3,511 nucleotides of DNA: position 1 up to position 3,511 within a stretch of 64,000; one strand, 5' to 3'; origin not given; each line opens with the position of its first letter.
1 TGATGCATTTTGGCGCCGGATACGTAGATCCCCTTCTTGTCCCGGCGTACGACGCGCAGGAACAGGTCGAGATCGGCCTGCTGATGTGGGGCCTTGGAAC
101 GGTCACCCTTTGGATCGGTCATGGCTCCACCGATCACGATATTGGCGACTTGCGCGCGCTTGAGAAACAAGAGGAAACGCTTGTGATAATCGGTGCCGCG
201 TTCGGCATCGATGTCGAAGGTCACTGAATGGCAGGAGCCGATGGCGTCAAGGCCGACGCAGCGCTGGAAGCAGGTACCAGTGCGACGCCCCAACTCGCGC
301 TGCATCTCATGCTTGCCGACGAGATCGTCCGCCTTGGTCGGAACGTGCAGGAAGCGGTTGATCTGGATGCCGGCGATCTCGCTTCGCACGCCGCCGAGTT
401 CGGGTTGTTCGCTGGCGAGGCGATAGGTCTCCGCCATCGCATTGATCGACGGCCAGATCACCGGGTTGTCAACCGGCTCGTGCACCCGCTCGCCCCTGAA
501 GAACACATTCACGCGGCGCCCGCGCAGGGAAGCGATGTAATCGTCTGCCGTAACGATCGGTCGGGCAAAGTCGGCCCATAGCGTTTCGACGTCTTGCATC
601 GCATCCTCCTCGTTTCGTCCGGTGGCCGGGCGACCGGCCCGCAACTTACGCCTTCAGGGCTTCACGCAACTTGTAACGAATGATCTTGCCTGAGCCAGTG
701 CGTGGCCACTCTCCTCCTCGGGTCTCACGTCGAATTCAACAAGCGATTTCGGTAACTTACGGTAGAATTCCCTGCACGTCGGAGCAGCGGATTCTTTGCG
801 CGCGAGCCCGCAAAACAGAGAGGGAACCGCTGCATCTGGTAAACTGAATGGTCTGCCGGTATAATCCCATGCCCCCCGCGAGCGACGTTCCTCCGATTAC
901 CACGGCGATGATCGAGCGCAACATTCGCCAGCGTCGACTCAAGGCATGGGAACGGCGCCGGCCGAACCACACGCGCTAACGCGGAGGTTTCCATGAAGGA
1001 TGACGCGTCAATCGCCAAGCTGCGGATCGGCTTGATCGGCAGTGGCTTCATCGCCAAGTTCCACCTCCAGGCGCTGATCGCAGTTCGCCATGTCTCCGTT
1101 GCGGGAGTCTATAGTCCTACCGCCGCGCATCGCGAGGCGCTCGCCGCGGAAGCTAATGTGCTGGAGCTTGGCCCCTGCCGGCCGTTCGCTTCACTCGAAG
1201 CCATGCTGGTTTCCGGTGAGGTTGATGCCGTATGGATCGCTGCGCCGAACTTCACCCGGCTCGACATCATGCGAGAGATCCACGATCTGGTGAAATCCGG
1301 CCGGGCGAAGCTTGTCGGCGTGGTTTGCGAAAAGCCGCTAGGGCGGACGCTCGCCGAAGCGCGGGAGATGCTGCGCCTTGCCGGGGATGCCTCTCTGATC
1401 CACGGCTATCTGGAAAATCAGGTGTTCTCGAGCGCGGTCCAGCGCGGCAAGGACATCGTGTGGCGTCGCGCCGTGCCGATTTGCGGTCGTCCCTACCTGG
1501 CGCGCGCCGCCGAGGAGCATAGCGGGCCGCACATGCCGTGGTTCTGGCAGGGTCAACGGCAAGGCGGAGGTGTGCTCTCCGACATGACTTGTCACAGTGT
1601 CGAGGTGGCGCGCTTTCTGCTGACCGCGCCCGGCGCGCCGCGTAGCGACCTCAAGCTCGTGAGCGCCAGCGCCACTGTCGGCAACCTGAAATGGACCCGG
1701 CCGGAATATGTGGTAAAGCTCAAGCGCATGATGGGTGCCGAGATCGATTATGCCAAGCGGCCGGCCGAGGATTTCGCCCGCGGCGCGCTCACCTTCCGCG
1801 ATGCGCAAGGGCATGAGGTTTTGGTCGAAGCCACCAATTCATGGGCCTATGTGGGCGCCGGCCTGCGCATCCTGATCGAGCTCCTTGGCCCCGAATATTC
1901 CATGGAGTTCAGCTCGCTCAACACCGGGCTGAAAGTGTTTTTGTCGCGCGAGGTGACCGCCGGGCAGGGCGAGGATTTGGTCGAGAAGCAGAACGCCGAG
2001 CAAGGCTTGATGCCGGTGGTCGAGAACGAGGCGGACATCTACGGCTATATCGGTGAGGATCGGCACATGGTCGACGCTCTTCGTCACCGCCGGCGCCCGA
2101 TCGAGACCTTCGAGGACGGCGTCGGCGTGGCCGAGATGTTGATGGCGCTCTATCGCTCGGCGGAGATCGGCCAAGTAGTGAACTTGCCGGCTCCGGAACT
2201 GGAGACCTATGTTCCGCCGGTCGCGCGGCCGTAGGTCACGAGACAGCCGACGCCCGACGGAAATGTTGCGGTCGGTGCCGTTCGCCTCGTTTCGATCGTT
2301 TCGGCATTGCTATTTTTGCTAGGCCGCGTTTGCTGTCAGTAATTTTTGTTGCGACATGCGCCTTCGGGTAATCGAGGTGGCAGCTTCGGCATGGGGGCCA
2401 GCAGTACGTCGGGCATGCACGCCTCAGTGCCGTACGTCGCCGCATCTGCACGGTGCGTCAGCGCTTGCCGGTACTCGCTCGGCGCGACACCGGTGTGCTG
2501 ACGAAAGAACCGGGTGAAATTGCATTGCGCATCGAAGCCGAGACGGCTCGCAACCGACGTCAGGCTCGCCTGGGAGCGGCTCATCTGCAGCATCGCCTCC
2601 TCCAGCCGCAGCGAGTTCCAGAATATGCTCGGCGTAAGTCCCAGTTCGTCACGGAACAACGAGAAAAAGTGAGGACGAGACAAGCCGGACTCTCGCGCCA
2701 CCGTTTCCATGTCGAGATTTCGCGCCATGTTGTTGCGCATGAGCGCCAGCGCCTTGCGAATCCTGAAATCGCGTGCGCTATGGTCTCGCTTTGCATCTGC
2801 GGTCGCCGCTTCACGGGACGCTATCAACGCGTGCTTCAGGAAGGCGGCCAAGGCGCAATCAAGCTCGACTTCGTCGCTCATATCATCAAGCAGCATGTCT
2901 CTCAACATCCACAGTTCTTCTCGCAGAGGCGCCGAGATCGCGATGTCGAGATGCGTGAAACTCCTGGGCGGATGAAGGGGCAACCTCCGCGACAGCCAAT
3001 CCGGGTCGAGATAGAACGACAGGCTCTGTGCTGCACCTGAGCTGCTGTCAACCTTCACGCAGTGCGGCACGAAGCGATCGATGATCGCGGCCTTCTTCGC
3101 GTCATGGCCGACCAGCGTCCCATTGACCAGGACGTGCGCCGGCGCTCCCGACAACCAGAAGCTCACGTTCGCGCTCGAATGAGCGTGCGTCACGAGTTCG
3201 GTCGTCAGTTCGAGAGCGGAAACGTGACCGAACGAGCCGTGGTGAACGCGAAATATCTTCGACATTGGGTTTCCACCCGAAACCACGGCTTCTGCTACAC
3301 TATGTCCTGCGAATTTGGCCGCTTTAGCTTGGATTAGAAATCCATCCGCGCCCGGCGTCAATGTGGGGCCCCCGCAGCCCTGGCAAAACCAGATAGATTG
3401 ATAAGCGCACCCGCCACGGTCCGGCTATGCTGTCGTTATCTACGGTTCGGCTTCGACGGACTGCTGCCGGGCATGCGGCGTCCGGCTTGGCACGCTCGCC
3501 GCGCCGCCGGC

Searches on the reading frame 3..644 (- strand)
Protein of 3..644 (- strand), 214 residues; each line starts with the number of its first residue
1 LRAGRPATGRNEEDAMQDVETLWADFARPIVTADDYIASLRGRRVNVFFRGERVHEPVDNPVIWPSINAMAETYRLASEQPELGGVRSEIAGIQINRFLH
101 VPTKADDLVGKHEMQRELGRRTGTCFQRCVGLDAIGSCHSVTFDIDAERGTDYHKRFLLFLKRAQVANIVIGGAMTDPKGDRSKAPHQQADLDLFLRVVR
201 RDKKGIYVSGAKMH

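Call 17: search_protein_families(library=pfam, proteins=[window:3-644:-])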
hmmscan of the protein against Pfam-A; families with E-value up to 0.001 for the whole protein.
window:3-644:- (214 aa): 1 family
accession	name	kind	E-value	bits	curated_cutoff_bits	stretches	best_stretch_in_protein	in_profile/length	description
PF11794.13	HpaB_N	-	3.8e-52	178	35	1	32-214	1-186/270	4-hydroxyphenylacetate 3-hydroxylase N terminal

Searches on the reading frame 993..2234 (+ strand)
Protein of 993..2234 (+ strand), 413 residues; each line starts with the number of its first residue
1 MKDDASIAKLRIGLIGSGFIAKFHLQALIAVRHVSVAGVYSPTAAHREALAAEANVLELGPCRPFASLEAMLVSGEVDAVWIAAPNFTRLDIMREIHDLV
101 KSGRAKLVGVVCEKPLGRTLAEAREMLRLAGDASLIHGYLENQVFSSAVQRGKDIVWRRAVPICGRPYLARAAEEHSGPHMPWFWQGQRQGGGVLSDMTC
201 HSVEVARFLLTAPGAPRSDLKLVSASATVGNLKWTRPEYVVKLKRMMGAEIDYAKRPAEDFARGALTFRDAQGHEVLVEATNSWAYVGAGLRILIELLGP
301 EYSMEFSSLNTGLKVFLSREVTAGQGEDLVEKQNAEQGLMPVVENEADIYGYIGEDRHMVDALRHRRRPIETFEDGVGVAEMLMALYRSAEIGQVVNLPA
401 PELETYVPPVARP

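Call 17: search_protein_families(library=pfam, proteins=[window:993-2234:+])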
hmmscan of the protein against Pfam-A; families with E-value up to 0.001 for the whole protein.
window:993-2234:+ (413 aa): 3 families
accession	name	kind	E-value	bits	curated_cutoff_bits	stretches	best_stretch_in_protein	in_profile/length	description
PF01408.29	GFO_IDH_MocA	-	3.6e-17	63.6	24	1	10-134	1-113/120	Oxidoreductase family, NAD-binding Rossmann fold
PF22725.1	GFO_IDH_MocA_C3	-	6.2e-08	33.1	27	1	165-290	14-111/124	GFO/IDH/MocA C-terminal domain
PF02894.22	GFO_IDH_MocA_C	-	8.9e-06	26.1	22.9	1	185-398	32-218/218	Oxidoreductase family, C-terminal alpha/beta domain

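Call 49: search_protein_families(library=ncbifam, proteins=[window:993-2234:+], max_evalue=0.00001)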
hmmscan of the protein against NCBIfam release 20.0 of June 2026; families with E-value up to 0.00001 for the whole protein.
window:993-2234:+ (413 aa): 4 families
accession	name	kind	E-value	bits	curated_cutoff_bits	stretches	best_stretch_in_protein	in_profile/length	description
TIGR04380.1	myo_inos_iolG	equivalog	9e-17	60.9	355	1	9-211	1-186/330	inositol 2-dehydrogenase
NF052479.1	LevoglcsnDh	equivalog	2e-12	46.5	650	1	9-211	3-203/386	levoglucosan dehydrogenase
NF040723.1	UDP-GlcNAcDh_Arch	equivalog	1.6e-07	31.2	450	1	10-210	1-177/302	UDP-N-acetylglucosamine 3-dehydrogenase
NF041392.1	XylDh_Gfo6_Halo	equivalog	1.4e-06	27.3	350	1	8-212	15-214/350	D-xylose 1-dehydrogenase Gfo6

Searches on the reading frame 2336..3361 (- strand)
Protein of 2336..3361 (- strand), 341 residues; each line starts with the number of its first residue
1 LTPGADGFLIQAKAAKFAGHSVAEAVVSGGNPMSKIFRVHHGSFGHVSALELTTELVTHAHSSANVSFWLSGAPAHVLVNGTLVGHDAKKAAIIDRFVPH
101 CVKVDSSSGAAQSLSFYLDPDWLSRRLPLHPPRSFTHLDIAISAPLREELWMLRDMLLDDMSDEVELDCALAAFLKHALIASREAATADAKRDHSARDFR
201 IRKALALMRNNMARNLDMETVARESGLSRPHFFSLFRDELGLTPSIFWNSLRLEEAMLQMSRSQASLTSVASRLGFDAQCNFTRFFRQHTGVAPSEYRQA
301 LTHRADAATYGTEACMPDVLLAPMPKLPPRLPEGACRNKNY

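Call 17: search_protein_families(library=pfam, proteins=[window:2336-3361:-])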
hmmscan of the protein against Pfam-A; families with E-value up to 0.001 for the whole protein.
window:2336-3361:- (341 aa): 2 families
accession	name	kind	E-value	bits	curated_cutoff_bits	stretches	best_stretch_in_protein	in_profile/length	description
PF12833.13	HTH_18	-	2.6e-20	72.9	33.6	1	222-299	2-79/80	Helix-turn-helix domain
PF00165.29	HTH_AraC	-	8.5e-13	48.5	26.6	2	208-245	1-38/42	Bacterial regulatory helix-turn-helix proteins, AraC family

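Call 49: search_protein_families(library=ncbifam, proteins=[window:2336-3361:-], max_evalue=0.00001)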
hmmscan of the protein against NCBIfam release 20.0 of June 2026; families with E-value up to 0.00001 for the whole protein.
window:2336-3361:- (341 aa): 23 families
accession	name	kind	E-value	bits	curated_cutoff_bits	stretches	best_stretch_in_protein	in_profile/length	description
NF007860.0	PRK10572.1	equivalog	2.3e-21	75.9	208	1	175-303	161-287/292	arabinose operon transcriptional regulator AraC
NF047788.1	TransRegPocR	equivalog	2.2e-15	56.7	500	1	180-303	169-293/296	transcriptional regulator PocR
NF007243.0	PRK09685.1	equivalog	1.6e-13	50.7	199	1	109-300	114-301/303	transcriptional regulator FeaR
NF006902.0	PRK09393.1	equivalog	7.1e-13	48.4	425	1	196-303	217-324/327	transcriptional regulator FtrA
TIGR04094.1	adjacent_YSIRK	equivalog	1.1e-12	47.7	200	1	199-298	285-383/383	YSIRK-targeted surface antigen transcriptional regulator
NF047455.1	TF_Staph_AryK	equivalog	2.3e-12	46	850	1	190-305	148-263/759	transcriptional regulator AryK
NF010026.0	PRK13501.1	equivalog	4e-12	45.9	363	1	165-304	143-281/290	HTH-type transcriptional activator RhaR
NF010028.0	PRK13503.1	equivalog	5.5e-12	45.7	288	1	179-301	154-273/278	HTH-type transcriptional activator RhaS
NF040475.1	chlor_reg_RclR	equivalog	1e-11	44.7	400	1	200-301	178-279/284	reactive chlorine-specific transcriptional regulator RclR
NF052371.1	TransRegGbdRPseu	equivalog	2.5e-11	43.2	480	1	199-307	225-333/365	choline metabolism transcriptional regulator GbdR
NF007584.0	PRK10219.1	equivalog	2.1e-10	40.9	174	1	201-301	7-107/107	superoxide response transcriptional regulator SoxS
NF008564.0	PRK11511.1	equivalog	5e-10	39.6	202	1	200-300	10-110/127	MDR efflux pump AcrAB transcriptional activator MarA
NF012198.0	MarA_TF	equivalog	6.3e-10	39.3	250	1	200-300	10-110/124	MDR efflux pump AcrAB transcriptional activator MarA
NF033869.1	viru_reg_Rsp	equivalog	1.1e-09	37.4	400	1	171-306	123-254/701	AraC family transcriptional regulator Rsp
NF012144.2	ramA_TF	equivalog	1.6e-09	38.2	180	1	207-299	13-105/108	RamA family antibiotic efflux transcriptional regulator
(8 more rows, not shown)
